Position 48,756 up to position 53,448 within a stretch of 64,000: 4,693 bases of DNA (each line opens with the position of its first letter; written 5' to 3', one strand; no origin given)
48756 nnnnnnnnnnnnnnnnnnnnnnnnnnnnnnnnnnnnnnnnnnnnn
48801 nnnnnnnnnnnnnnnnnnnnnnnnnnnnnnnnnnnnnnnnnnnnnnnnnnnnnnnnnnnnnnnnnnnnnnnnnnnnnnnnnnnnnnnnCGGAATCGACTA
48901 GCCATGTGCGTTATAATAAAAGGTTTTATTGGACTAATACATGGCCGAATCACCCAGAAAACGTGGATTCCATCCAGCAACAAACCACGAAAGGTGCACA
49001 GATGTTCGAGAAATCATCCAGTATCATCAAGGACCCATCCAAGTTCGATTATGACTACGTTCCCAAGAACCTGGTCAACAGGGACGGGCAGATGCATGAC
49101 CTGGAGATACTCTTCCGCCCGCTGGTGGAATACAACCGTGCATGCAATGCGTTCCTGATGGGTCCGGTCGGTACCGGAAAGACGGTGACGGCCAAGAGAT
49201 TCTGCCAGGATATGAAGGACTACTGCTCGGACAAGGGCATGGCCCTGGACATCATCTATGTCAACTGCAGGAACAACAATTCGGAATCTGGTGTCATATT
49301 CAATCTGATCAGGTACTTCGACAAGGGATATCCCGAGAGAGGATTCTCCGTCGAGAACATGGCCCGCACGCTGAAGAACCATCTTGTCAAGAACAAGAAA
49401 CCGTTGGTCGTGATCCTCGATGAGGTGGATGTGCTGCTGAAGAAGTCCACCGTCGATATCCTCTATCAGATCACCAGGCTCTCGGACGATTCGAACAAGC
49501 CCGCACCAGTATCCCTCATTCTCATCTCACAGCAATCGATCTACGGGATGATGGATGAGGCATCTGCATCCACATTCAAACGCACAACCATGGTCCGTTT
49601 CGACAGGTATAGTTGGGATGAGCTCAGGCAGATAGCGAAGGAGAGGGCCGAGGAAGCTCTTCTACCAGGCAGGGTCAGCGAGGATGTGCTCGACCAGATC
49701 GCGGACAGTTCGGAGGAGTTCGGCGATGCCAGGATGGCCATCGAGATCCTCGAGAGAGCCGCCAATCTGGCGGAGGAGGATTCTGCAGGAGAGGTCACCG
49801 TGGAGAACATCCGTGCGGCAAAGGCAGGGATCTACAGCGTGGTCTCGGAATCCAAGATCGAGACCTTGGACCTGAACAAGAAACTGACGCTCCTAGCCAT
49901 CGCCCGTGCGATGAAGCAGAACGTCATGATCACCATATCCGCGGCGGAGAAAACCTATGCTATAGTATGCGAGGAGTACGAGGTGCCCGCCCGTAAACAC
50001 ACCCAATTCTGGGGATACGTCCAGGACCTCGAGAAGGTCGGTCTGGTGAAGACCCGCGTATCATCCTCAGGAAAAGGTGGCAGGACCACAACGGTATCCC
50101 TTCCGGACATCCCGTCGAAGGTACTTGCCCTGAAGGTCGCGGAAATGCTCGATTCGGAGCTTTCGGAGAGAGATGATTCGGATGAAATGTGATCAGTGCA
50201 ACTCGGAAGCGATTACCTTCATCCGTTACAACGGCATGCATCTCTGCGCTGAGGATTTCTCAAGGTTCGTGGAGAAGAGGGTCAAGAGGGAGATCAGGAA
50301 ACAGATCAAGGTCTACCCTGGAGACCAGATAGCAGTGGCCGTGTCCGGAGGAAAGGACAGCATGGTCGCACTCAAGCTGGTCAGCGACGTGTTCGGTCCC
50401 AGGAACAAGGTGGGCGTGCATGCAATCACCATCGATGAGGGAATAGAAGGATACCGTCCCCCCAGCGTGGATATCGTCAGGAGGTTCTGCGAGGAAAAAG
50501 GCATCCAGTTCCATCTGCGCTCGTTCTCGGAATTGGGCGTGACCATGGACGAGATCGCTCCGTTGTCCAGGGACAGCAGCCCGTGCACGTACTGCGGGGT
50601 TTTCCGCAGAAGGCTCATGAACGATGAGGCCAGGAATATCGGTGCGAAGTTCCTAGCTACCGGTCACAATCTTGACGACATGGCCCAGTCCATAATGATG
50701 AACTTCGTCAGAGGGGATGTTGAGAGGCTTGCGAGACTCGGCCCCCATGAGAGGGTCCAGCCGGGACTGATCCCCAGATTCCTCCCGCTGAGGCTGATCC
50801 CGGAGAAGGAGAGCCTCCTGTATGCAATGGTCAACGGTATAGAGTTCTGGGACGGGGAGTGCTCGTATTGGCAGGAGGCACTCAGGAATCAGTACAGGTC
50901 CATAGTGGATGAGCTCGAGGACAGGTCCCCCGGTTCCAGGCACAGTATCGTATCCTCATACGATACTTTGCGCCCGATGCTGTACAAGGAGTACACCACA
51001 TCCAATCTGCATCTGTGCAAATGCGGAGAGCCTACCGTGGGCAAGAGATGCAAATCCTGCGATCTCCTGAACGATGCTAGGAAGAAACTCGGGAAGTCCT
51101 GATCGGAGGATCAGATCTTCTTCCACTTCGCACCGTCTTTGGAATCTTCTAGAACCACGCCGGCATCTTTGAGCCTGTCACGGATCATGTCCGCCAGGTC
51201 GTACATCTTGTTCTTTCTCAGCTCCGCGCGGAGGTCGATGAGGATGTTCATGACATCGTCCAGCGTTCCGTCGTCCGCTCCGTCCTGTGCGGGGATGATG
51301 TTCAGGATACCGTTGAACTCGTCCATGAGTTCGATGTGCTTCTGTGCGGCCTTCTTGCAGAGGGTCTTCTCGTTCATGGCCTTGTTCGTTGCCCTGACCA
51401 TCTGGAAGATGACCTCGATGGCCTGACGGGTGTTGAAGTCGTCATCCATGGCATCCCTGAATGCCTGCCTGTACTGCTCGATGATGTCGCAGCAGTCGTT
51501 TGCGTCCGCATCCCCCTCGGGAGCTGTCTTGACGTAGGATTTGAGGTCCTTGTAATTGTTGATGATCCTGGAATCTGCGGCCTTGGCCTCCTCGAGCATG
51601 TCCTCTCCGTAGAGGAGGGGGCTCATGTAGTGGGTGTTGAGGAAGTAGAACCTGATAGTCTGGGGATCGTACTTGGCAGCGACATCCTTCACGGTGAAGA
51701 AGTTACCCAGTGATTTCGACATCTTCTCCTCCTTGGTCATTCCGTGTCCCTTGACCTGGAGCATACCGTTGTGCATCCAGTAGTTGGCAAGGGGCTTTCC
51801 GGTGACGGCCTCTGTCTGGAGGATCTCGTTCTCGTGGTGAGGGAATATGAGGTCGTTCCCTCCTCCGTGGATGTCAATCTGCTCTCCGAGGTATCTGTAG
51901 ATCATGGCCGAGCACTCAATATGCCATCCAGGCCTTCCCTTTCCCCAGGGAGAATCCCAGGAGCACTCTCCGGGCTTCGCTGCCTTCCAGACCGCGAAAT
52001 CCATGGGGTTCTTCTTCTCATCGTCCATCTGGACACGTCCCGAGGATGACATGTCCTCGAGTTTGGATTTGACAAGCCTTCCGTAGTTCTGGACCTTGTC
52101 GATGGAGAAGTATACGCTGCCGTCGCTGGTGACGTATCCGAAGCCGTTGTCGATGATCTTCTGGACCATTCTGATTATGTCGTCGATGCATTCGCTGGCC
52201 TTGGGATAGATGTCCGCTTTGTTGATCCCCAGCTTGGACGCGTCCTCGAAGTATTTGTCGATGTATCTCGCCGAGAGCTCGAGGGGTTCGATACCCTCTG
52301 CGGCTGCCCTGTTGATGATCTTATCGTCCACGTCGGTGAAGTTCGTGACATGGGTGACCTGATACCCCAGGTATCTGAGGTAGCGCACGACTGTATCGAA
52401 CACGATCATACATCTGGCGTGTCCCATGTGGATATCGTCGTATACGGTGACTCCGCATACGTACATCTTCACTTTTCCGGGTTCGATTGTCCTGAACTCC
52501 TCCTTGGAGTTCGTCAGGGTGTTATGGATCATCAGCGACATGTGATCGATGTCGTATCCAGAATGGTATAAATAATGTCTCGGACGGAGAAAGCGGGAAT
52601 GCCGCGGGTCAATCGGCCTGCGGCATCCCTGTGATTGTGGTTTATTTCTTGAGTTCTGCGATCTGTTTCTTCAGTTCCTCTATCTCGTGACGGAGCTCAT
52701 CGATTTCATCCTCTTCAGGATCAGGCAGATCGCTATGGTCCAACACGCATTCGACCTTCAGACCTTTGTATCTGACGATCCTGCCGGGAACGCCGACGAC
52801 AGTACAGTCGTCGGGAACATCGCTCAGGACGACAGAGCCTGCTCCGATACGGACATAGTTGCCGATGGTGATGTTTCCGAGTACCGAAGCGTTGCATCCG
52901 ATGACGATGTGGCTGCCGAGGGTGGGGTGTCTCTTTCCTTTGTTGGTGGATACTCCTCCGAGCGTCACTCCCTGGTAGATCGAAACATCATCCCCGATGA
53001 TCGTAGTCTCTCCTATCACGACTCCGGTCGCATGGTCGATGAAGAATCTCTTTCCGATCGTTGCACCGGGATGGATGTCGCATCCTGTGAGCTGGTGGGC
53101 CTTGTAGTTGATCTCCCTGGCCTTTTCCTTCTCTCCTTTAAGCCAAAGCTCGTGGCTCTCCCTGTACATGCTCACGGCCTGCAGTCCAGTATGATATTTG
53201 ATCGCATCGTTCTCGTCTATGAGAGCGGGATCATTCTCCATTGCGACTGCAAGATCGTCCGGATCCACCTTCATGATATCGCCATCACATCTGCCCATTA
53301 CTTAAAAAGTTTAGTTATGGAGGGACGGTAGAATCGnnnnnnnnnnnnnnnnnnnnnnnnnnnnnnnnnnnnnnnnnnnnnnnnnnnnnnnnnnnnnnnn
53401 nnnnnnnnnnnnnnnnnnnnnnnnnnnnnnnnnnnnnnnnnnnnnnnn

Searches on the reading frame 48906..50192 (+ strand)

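Call 48: search_protein_families(library=pfam, proteins=[window:48906-50192:+], max_evalue=0.00001)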
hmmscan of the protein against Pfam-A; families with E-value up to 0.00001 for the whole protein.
window:48906-50192:+ (428 aa): 7 families
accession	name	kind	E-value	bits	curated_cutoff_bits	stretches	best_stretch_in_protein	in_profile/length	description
PF09079.17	Cdc6_C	-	8.5e-18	64.6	25.1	1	317-405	2-92/96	CDC6, C terminal winged helix domain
PF22703.2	Cdc6_lid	-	2e-17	63.3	27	1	241-306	1-67/68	Cdc6 AAA+ ATPase-type lid domain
PF13401.12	AAA_22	-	8.2e-13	49.2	27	1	82-215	8-129/130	AAA domain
PF00004.35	AAA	-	6.8e-09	36.7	21.2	1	83-227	2-126/131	ATPase family associated with various cellular activities (AAA)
PF13191.12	AAA_16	-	5e-08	34.1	32.6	1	56-195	2-161/167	AAA ATPase domain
PF05621.17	TniB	-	1.4e-06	28.3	22.4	1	76-181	32-135/189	Bacterial TniB protein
PF05729.18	NACHT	-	2.1e-06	28.1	26.7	1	83-180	4-96/167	NACHT domain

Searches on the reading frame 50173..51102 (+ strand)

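Call 48: search_protein_families(library=pfam, proteins=[window:50173-51102:+], max_evalue=0.00001)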
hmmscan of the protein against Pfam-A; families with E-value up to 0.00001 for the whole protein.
window:50173-51102:+ (309 aa): 2 families
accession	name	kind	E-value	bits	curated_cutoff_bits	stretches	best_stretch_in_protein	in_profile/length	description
PF01171.26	ATP_bind_3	-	6e-12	46.1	27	1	52-242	1-180/182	PP-loop family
PF22082.2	TtuA_LIM_N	-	1.6e-08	34.9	27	1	5-29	1-25/26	2-thiouridine synthetase TtuA, N-terminal LIM domain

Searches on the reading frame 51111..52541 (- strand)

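Call 48: search_protein_families(library=pfam, proteins=[window:51111-52541:-], max_evalue=0.00001)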
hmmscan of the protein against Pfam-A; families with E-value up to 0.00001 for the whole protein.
window:51111-52541:- (476 aa): 5 families
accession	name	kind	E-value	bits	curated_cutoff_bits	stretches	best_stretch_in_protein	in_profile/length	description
PF01406.26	tRNA-synt_1e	-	1.4e-127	425.6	27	1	16-320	2-300/301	tRNA synthetases class I (C) catalytic domain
PF09334.17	tRNA-synt_1g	-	1.2e-15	57.6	20.1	1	35-138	12-116/391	tRNA synthetases class I (M)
PF09190.17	DALR_2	-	1.4e-13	51.6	22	1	360-414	1-54/57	DALR domain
PF00133.28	tRNA-synt_1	-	7.9e-08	31.9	22.7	0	266-306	365-408/414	tRNA synthetases class I (I, L, M and V)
PF01921.24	tRNA-synt_1f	-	5.4e-07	29.3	27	0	269-304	278-313/360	tRNA synthetases class I (K)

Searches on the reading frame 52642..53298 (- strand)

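Call 48: search_protein_families(library=pfam, proteins=[window:52642-53298:-], max_evalue=0.00001)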
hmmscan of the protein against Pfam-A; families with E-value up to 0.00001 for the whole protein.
window:52642-53298:- (218 aa): 1 family
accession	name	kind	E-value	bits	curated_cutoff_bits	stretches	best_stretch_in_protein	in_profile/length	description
PF00132.30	Hexapep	-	3.2e-12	46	27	1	124-157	1-34/36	Bacterial transferase hexapeptide (six repeats)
